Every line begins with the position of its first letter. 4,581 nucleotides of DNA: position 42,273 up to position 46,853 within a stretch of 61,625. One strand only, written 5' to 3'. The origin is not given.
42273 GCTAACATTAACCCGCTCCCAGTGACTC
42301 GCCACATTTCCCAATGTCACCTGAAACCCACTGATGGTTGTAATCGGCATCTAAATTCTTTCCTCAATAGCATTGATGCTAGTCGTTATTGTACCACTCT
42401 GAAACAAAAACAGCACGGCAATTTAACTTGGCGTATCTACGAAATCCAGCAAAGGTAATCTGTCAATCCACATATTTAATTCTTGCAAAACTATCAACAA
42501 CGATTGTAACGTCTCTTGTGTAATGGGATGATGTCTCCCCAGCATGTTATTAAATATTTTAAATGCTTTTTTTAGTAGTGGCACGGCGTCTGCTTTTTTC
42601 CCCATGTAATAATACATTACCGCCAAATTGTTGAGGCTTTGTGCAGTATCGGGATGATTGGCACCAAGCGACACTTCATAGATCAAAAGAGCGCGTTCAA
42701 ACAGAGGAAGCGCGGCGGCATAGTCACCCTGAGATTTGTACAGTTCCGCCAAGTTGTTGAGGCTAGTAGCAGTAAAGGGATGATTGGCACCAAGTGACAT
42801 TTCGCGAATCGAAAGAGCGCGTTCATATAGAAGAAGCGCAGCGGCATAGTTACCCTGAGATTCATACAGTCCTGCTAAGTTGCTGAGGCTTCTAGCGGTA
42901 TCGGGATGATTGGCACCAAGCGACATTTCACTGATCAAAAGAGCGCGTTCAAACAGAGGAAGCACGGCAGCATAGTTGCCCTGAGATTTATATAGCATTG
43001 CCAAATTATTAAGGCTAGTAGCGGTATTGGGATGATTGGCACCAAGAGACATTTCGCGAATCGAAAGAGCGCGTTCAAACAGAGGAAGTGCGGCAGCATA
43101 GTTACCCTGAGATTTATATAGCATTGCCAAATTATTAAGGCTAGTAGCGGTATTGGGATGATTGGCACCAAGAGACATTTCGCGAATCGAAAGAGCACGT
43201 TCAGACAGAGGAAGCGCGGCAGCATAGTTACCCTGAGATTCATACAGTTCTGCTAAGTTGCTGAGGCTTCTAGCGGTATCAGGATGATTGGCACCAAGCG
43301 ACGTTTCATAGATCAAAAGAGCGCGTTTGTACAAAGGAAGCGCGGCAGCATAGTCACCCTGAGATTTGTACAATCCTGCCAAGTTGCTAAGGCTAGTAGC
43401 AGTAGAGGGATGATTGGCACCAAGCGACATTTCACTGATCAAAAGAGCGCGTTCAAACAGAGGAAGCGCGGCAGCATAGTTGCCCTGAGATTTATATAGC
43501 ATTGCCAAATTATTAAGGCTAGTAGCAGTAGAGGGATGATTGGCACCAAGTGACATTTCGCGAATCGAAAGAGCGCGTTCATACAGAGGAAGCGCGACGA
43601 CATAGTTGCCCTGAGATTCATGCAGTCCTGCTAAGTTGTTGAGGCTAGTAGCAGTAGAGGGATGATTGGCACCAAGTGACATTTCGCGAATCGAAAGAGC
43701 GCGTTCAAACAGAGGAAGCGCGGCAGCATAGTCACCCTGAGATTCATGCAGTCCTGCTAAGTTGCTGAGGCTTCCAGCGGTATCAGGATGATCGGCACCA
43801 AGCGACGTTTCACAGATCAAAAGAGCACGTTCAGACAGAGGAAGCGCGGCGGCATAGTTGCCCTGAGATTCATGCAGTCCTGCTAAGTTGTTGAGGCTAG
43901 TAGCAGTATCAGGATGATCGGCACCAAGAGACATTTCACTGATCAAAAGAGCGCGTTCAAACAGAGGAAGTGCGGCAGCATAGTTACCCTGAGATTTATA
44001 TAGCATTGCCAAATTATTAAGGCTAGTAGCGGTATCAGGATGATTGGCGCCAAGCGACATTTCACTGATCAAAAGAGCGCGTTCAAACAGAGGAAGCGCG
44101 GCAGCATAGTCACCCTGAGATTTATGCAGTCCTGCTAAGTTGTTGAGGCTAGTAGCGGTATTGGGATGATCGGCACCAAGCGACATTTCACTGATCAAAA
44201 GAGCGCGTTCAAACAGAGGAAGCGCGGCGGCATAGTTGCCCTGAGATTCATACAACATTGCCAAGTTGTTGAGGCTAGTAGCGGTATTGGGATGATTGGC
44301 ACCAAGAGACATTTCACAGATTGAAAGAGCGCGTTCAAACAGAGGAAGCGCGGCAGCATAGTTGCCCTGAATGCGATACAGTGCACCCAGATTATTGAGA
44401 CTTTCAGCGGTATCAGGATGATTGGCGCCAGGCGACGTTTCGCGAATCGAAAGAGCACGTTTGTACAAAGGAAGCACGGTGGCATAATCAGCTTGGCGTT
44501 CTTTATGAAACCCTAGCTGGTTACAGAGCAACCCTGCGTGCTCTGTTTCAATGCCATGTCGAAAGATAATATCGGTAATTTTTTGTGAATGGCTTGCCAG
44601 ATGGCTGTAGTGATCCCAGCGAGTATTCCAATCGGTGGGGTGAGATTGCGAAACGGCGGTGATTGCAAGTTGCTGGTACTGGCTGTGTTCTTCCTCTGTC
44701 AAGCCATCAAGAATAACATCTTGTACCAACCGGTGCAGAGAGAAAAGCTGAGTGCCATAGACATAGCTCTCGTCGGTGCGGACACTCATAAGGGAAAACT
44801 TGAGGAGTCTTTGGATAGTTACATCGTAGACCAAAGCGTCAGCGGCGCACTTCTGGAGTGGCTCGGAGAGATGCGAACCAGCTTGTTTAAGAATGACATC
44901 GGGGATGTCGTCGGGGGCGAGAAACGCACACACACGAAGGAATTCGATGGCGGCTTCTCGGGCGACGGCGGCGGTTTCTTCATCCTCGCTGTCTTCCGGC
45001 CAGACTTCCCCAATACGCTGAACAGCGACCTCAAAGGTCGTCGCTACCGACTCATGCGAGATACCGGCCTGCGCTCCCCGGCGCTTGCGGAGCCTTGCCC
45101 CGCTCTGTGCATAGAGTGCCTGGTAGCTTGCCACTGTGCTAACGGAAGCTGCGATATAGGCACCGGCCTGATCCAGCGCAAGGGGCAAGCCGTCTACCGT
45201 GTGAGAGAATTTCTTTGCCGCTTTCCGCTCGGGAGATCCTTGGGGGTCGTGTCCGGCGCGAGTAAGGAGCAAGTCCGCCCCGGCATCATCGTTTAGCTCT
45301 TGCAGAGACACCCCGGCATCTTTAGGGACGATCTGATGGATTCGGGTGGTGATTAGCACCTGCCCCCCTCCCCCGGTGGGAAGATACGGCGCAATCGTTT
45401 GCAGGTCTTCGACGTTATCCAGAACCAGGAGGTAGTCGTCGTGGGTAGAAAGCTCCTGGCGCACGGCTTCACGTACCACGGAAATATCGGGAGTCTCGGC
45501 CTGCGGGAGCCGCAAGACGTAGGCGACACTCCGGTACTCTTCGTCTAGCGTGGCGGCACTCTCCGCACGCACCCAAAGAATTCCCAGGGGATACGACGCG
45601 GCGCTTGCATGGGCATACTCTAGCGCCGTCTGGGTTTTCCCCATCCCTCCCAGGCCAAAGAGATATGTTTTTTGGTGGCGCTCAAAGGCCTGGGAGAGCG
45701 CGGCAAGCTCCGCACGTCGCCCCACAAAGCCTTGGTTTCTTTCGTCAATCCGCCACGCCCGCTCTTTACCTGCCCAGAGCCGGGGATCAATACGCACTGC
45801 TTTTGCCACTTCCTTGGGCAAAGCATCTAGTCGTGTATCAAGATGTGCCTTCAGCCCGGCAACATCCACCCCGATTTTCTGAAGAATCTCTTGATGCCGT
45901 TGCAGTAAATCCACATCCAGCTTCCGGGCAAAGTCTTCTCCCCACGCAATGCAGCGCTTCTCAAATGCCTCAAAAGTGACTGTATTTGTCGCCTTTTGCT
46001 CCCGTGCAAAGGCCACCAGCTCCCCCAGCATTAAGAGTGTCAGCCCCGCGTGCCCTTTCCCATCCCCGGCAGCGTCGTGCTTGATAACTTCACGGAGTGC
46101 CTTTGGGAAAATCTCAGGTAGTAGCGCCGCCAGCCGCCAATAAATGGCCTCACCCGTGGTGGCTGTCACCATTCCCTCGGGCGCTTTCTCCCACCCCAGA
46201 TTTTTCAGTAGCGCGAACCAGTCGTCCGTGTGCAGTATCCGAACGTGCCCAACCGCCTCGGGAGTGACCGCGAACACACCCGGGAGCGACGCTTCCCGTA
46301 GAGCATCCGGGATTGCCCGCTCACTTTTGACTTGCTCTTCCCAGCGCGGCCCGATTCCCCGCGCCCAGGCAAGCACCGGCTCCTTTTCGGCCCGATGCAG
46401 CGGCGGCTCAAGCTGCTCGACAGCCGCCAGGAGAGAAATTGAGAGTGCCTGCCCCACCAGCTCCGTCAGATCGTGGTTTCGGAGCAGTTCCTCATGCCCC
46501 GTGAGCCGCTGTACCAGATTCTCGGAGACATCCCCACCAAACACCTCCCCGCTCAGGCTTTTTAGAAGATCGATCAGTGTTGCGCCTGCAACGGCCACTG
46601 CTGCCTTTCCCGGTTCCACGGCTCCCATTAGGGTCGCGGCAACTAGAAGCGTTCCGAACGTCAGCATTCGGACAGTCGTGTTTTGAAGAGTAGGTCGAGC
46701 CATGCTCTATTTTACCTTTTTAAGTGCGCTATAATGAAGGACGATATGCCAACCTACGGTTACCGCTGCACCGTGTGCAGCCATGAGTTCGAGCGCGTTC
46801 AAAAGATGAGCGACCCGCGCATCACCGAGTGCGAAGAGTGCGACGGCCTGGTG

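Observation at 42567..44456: Highly homogenised 126-bp TPR repeats with variation confined to a few codon positions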

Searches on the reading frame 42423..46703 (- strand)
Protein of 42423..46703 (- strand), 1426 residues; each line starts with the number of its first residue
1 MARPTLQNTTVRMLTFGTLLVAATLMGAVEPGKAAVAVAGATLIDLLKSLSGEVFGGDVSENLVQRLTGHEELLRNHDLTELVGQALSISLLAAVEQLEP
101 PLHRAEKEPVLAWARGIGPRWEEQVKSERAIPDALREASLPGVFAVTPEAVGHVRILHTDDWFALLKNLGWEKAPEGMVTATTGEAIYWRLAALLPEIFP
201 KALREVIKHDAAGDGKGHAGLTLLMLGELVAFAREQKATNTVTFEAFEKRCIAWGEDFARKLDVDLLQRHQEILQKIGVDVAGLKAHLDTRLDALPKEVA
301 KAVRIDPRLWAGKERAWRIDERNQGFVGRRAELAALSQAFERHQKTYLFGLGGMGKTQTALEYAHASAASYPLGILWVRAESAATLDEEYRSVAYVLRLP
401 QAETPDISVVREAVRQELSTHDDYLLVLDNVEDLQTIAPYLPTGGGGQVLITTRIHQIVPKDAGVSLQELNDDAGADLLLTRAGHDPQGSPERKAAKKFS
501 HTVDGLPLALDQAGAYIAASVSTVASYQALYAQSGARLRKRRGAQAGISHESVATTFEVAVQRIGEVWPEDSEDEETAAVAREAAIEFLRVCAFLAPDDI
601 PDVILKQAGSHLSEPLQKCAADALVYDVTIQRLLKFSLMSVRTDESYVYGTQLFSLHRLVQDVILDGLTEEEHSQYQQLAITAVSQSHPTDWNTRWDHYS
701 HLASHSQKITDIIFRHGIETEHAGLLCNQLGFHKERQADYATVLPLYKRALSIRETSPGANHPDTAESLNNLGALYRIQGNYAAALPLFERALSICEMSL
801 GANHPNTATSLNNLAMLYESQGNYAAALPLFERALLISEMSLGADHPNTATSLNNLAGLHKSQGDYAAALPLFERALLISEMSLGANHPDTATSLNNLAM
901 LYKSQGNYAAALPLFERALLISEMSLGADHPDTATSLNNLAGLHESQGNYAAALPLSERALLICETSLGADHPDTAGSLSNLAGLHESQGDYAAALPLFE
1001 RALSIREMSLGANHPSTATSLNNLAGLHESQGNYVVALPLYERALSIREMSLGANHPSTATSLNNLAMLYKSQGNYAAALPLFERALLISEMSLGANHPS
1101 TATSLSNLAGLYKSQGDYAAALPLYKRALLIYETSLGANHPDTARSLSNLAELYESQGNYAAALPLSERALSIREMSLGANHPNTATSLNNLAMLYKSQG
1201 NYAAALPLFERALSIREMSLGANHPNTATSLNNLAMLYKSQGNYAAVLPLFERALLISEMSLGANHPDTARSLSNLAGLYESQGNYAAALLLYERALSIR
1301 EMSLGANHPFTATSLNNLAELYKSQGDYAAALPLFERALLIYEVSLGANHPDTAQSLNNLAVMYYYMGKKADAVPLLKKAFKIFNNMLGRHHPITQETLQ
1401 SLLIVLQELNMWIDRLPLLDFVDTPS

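Call 7: search_protein_families(library=pfam, proteins=[window:42423-46703:-], max_evalue=0.01)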
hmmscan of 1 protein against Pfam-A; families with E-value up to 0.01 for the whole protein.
window:42423-46703:- (1426 aa): 30 families (the best 25 are shown)
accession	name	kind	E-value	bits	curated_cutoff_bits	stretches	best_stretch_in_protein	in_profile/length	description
PF13424.12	TPR_12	-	7.9e-266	859.5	30.1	15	1142-1217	1-76/77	Tetratricopeptide repeat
PF13374.12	TPR_10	-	3.7e-210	675.4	27.5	15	1185-1226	1-42/42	Tetratricopeptide repeat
PF24885.1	TPR_NPHP3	-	6.7e-132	438.6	100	8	994-1089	117-212/239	Nephrocystin-3 TPR domain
PF00515.34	TPR_1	-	9.5e-87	282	27.8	12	766-796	1-31/34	Tetratricopeptide repeat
PF13176.12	TPR_7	-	3e-78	251.7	27.9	11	1272-1300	1-29/36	Tetratricopeptide repeat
PF07719.23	TPR_2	-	3.2e-70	227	27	8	766-796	1-31/34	Tetratricopeptide repeat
PF13181.12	TPR_8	-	2.4e-56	183.6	25.7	6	1186-1216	1-31/34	Tetratricopeptide repeat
PF13432.12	TPR_16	-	3e-44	149.4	32.7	9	898-960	3-56/65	Tetratricopeptide repeat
PF13428.12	TPR_14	-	3.7e-38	126.5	23.5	0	814-835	7-28/44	Tetratricopeptide repeat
PF13371.12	TPR_9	-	9.5e-30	102.9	35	2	789-839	11-60/73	Tetratricopeptide repeat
PF14559.12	TPR_19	-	4.1e-28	97.9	25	3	1114-1166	3-47/68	Tetratricopeptide repeat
PF07721.20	TPR_4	-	4.9e-27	92.2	27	0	1144-1169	1-26/26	Tetratricopeptide repeat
PF17874.7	TPR_MalT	-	1.1e-24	87.8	45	5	756-921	30-190/336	MalT-like TPR region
PF04910.20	Tcf25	-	4.8e-23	82.2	24.2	1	1303-1352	30-79/337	Transcriptional repressor TCF25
PF04212.24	MIT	-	8.5e-19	67.9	30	0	1269-1297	3-31/66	MIT (microtubule interacting and transport) domain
PF00931.28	NB-ARC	-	3.6e-11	43.3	23.5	1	347-540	22-227/248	NB-ARC domain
PF25000.1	DUF7779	-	4.4e-11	43.3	27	1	583-672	8-94/95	Domain of unknown function (DUF7779)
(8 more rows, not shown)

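Call 11: search_protein_families(library=padloc, proteins=[window:42423-46703:-], max_evalue=0.001)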
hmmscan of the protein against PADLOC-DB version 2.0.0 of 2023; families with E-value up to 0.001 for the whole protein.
window:42423-46703:- (1426 aa): 1 family
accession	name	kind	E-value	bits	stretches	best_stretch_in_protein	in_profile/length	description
PDLC01169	TPR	-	1.1e-22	78.6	2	1055-1176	104-220/252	TPR repeats containing protein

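Call 13: find_encoding_contigs(protein=window:42423-46703:-, flank=3000, max_places=6)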
Protein window:42423-46703:- (1426 aa): no gene with exactly this product is on record in the collection.

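Call 64: search_protein_families(library=ncbifam, proteins=[window:42423-46703:-], max_evalue=0.01)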
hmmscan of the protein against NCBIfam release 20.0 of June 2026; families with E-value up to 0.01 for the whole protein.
window:42423-46703:- (1426 aa): 16 families
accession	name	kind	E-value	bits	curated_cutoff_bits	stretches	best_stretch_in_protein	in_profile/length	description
NF040586.1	FxSxx_TPR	equivalog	3.3e-168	561.7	300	4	320-705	2-370/830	FxSxx-COOH system tetratricopeptide repeat protein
NF041717.1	HaaA_phane_TPR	equivalog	1.3e-39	136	1125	5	698-879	687-861/882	cyclophane-containing RiPP biosynthesis TPR protein HaaT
NF002725.1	PRK02603.1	equivalog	1.2e-36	126.3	143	9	1282-1377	47-129/173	photosystem I assembly protein Ycf3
NF053520.1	HK_Porph_FimS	equivalog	1.9e-27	95.8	600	4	765-923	123-275/618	sensor histidine kinase FimS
NF053617.1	SARPRegAfsRStmc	equivalog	1.4e-26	92.8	1430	3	348-559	325-536/986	SARP-family global regulator AfsR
TIGR02521.1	type_IV_pilW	equivalog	4.6e-24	85.2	154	4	1140-1296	61-195/234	type IV pilus biogenesis/stability protein PilW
NF040959.1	MamA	equivalog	1.9e-16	60.2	200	4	1056-1215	67-202/204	magnetosome protein MamA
NF033758.1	gliding_GltE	equivalog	2.1e-16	59.9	225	3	1017-1131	85-183/411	adventurous gliding motility TPR repeat lipoprotein GltE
NF033762.1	social_mot_Tgl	equivalog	1e-14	54.5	225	0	1267-1373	97-189/252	social motility TPR repeat lipoprotein Tgl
NF033920.0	C39_PA2778_fam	equivalog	3.5e-12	46.3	150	0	846-920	186-252/255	PA2778 family cysteine peptidase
NF033161.1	lipo_LipL41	equivalog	2e-09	36.9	400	0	1102-1130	302-330/358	lipoprotein LipL41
NF041399.1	XopAD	subfamily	7.9e-09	33.3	2000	1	693-1252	135-863/2133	XopAD/skwp family type III secretion system effector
TIGR00540.1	TPR_hemY_coli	hypoth_equivalog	2.1e-08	33.4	142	0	760-831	320-382/385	heme biosynthesis-associated TPR protein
NF006608.0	PRK09169.1-2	subfamily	2.1e-08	31.7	2775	1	765-1253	364-811/2319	hypothetical protein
NF006607.0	PRK09169.1-1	subfamily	0.0013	15.5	4152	1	806-1332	638-1157/2974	hypothetical protein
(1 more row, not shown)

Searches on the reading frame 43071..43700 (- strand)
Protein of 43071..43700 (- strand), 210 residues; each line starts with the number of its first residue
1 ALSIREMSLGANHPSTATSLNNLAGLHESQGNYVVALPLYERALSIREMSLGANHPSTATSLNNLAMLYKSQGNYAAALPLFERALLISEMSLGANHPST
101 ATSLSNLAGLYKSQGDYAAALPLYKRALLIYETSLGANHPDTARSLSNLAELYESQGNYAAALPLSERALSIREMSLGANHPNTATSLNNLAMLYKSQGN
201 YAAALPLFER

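Call 60: find_homologous_proteins(query=window:43071-43700:-, max_evalue=1e-20)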
Query seq(210 aa) (210 aa): 1131 proteins with E <= 1e-20 among 8000 candidates; the best 120 are listed.
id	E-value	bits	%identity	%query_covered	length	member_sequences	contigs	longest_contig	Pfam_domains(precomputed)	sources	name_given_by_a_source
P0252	3.6e-109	381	58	90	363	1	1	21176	PF13431.13,PF13176.13,PF24885.2,PF13428.13,PF13374.13,PF07721.21,PF14559.13,PF25068.3,PF17874.8,PF00515.35,PF13424.13,PF13432.13,PF13181.13,PF07719.24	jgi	jgi:tetratricopeptide (TPR) repeat protein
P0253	6.8e-100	351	56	99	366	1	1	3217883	PF13431.13,PF07720.19,PF13414.13,PF10952.16,PF13176.13,PF24885.2,PF13428.13,PF13374.13,PF07721.21,PF14559.13,PF17874.8,PF00515.35,PF12895.14,PF13424.13,PF13432.13,PF13181.13,PF07719.24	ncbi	ncbi:MAG: tetratricopeptide repeat protein, partial [Methanomassiliicoccales archaeon]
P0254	2.1e-94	333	53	97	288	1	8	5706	PF04910.21,PF13431.13,PF10952.16,PF13176.13,PF24885.2,PF13428.13,PF13374.13,PF07721.21,PF14559.13,PF17874.8,PF00515.35,PF12895.14,PF13424.13,PF28559.1,PF13432.13,PF13181.13,PF07719.24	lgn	-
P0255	7.8e-90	318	54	92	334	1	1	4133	PF13431.13,PF13176.13,PF24885.2,PF13428.13,PF13374.13,PF07721.21,PF14559.13,PF17874.8,PF00515.35,PF13424.13,PF13432.13,PF13181.13,PF07719.24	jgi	jgi:tetratricopeptide (TPR) repeat protein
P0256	8.2e-82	292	49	91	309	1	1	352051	PF04910.21,PF21325.4,PF13176.13,PF24885.2,PF13428.13,PF13374.13,PF07721.21,PF14559.13,PF17874.8,PF00515.35,PF13424.13,PF13432.13,PF09209.17,PF13181.13,PF07719.24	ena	-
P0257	2.9e-81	290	53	92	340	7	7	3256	PF13431.13,PF10952.16,PF13176.13,PF24885.2,PF13428.13,PF13374.13,PF07721.21,PF14559.13,PF17874.8,PF00515.35,PF12895.14,PF13424.13,PF13432.13,PF13181.13,PF07719.24,PF13174.13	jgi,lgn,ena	-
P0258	1.2e-80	288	54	77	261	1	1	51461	PF13431.13,PF13176.13,PF24885.2,PF13428.13,PF13374.13,PF07721.21,PF14559.13,PF17874.8,PF00515.35,PF13424.13,PF13432.13,PF13181.13,PF07719.24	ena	-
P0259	5.1e-78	279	61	85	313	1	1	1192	PF14559.13,PF17874.8,PF00515.35,PF13424.13,PF13176.13,PF24885.2,PF13432.13,PF13428.13,PF13181.13,PF07719.24,PF13374.13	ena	-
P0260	5.4e-78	279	54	92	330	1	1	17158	PF13431.13,PF07720.19,PF13176.13,PF24885.2,PF13428.13,PF13374.13,PF14559.13,PF17874.8,PF00515.35,PF13424.13,PF13432.13,PF13181.13,PF07719.24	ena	-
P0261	2.0e-75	271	45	94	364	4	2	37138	PF13431.13,PF13176.13,PF24885.2,PF13428.13,PF13374.13,PF14559.13,PF17874.8,PF00515.35,PF13424.13,PF13432.13,PF13181.13,PF07719.24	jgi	-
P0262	1.0e-73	265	59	88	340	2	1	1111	PF10602.16,PF13414.13,PF04781.18,PF21325.4,PF10952.16,PF23558.2,PF12688.14,PF13374.13,PF07721.21,PF00515.35,PF04212.25,PF13424.13,PF14938.13,PF22883.2,PF07719.24,PF13174.13,PF13431.13,PF07720.19,PF25058.2,PF09986.16,PF13176.13,PF24885.2,PF18768.8,PF13428.13,PF14559.13,PF13371.13,PF17874.8,PF12895.14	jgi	-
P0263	2.7e-73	264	58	92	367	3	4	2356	PF13431.13,PF13414.13,PF21325.4,PF23938.2,PF13176.13,PF24885.2,PF13428.13,PF13374.13,PF07721.21,PF14559.13,PF17874.8,PF00515.35,PF04212.25,PF13424.13,PF14938.13,PF13432.13,PF13181.13,PF07719.24,PF13174.13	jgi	jgi:tetratricopeptide (TPR) repeat protein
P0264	3.4e-71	257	53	98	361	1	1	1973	PF13431.13,PF13414.13,PF23938.2,PF10952.16,PF13176.13,PF24885.2,PF13428.13,PF13374.13,PF07721.21,PF14559.13,PF17874.8,PF00515.35,PF13424.13,PF13432.13,PF13181.13,PF07719.24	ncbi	-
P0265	4.5e-71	257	56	70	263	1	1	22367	PF04910.21,PF13431.13,PF13176.13,PF24885.2,PF13428.13,PF16811.12,PF13374.13,PF14559.13,PF17874.8,PF00515.35,PF13424.13,PF13432.13,PF13181.13,PF07719.24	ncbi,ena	-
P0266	7.7e-69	249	56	100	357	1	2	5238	PF04910.21,PF13431.13,PF13176.13,PF24885.2,PF13428.13,PF13374.13,PF07721.21,PF14559.13,PF17874.8,PF00515.35,PF13424.13,PF13432.13,PF13181.13,PF07719.24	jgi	jgi:tetratricopeptide (TPR) repeat protein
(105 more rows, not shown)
